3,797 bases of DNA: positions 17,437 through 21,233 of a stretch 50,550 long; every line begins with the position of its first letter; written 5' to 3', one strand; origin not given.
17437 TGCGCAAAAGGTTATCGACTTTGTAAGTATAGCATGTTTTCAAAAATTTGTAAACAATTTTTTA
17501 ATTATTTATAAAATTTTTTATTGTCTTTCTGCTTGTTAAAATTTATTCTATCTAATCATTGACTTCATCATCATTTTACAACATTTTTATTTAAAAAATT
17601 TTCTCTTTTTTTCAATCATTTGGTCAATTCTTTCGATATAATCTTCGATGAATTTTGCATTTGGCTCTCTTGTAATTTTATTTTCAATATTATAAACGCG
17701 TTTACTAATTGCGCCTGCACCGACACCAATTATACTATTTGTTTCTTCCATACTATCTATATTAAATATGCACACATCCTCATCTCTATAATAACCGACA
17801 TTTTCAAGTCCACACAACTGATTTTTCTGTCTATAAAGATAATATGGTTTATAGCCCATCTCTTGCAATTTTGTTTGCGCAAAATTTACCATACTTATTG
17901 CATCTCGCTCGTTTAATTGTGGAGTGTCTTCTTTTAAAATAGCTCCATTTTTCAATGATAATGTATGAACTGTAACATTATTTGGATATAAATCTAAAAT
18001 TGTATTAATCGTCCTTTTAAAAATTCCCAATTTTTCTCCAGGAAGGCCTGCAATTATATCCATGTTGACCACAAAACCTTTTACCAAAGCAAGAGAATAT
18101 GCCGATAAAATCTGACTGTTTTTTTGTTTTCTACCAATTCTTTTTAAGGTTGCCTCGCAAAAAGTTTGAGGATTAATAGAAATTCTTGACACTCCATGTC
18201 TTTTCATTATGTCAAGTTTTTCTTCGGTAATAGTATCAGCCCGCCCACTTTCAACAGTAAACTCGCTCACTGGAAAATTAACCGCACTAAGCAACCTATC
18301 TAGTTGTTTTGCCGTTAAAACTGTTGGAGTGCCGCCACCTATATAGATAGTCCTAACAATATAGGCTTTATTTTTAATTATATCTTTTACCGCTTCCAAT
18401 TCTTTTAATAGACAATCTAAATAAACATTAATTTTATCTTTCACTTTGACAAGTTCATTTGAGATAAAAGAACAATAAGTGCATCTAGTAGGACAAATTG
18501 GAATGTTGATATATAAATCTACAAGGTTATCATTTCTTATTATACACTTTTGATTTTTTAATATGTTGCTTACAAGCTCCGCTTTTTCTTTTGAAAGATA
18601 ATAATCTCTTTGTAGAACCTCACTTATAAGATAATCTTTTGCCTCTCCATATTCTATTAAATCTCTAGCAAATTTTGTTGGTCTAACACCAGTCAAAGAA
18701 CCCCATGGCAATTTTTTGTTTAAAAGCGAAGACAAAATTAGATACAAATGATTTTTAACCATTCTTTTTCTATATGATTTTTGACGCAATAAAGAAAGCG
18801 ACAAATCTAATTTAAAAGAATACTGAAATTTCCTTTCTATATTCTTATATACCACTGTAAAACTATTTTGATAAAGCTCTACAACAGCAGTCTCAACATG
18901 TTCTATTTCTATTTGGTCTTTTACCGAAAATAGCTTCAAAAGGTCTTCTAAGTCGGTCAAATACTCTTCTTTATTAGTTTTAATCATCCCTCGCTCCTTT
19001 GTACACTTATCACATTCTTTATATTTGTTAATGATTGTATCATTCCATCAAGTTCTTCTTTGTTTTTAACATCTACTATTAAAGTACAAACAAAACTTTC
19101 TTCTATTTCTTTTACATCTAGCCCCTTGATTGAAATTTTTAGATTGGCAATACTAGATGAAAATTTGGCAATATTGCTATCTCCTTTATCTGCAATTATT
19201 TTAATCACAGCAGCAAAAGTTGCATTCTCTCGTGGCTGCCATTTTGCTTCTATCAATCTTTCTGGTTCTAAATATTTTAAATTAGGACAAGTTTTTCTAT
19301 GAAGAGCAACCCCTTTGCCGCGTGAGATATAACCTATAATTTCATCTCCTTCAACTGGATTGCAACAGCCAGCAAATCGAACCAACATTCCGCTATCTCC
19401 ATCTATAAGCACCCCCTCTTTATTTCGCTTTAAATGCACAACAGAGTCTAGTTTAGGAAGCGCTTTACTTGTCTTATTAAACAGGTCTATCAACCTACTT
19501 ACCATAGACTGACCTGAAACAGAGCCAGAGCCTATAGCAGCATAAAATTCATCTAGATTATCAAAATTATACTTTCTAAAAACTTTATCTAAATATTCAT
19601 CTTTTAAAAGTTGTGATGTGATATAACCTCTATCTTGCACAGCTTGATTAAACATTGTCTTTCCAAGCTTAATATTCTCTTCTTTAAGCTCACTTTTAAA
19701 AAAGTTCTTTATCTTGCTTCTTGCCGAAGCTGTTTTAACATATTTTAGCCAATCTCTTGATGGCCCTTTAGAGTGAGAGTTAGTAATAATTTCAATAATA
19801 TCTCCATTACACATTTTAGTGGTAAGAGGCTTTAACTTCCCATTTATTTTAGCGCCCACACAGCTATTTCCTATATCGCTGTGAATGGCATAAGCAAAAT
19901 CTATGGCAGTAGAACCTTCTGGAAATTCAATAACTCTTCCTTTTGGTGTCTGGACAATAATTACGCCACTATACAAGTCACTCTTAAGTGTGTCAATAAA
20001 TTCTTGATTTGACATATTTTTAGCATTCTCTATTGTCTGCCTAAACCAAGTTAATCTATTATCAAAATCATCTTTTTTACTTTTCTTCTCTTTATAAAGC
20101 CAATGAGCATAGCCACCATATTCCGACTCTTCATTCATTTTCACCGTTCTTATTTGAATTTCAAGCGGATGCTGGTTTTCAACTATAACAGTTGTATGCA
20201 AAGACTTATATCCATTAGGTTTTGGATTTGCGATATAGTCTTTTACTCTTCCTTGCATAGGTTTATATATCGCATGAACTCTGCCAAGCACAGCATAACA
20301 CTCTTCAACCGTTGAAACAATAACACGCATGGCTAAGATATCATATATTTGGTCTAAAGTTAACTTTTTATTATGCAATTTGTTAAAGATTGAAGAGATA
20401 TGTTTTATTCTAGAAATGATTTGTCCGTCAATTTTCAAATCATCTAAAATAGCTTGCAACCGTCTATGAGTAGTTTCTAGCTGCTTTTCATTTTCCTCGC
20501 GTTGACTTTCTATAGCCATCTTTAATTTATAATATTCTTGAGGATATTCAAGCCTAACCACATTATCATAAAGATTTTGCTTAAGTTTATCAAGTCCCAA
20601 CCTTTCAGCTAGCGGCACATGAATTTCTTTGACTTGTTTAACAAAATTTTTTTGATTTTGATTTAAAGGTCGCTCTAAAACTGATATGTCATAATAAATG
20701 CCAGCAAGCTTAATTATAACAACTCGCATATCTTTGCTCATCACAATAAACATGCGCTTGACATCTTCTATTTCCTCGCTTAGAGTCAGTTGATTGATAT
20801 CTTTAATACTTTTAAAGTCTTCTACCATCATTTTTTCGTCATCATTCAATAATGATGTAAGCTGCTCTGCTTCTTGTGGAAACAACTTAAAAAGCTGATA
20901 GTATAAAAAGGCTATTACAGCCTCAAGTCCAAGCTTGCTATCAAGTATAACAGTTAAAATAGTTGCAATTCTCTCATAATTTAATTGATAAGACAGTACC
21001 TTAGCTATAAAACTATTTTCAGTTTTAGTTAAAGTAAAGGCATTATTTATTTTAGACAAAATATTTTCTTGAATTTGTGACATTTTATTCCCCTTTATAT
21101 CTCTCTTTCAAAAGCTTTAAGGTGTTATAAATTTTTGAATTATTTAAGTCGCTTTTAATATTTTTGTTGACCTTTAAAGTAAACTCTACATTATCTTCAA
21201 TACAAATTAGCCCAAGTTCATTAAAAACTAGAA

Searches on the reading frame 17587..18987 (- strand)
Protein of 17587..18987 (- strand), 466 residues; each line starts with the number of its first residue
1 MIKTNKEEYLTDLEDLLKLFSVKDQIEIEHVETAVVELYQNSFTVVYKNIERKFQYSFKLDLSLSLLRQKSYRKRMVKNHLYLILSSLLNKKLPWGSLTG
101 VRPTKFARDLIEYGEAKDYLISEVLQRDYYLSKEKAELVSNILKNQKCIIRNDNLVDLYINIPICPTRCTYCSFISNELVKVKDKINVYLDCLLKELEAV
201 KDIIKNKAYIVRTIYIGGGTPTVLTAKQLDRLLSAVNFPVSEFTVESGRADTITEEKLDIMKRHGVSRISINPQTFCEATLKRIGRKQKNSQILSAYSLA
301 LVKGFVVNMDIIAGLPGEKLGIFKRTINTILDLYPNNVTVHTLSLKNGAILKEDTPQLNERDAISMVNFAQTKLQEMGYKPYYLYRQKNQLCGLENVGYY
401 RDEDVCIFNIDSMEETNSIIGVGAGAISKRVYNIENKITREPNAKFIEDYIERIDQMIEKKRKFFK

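Call 59: search_protein_families(library=pfam, proteins=[window:17587-18987:-], max_evalue=0.00001)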
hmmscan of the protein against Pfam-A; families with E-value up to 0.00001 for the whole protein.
window:17587-18987:- (466 aa): 1 family
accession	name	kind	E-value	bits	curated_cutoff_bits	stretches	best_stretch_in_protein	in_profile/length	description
PF04055.27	Radical_SAM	-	1.3e-20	74.6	29.5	1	162-328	4-164/166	Radical SAM superfamily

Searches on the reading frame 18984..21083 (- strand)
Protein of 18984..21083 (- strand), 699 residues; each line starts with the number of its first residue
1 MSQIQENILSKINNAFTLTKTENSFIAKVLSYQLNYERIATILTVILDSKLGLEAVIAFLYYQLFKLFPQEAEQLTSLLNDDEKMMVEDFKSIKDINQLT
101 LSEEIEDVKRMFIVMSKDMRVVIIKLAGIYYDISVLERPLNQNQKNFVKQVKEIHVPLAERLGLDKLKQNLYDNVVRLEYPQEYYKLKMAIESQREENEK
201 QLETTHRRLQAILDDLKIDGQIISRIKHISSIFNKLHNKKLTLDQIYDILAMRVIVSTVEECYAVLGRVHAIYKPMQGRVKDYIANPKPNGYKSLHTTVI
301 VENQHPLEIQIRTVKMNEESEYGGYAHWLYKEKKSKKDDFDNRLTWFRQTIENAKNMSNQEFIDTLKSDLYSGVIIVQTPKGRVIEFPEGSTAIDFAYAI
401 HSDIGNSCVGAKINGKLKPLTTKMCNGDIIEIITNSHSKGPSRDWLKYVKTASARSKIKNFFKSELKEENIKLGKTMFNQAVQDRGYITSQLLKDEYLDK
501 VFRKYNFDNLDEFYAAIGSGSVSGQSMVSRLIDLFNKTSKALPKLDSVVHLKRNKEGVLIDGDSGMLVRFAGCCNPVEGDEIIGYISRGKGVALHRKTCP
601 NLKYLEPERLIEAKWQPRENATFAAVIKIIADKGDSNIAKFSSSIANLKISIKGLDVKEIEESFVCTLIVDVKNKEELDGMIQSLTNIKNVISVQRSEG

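Call 59: search_protein_families(library=pfam, proteins=[window:18984-21083:-], max_evalue=0.00001)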
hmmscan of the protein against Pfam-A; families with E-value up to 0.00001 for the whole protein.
window:18984-21083:- (699 aa): 5 families
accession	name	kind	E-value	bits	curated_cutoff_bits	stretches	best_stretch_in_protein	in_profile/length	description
PF04607.23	RelA_SpoT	-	3e-38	131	27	1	224-334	1-112/113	Region found in RelA / SpoT proteins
PF02824.27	TGS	-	4e-22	78.5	22.2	1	375-434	1-60/60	TGS domain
PF13328.12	HD_4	-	1e-14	55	27.2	1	44-164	29-155/156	HD domain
PF19296.4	RelA_AH_RIS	-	6.8e-09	36.5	23.8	0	449-540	4-91/185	RelA/SpoT, AH and RIS domains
PF13291.12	ACT_4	-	2e-08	35.2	27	1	620-696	2-80/80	ACT domain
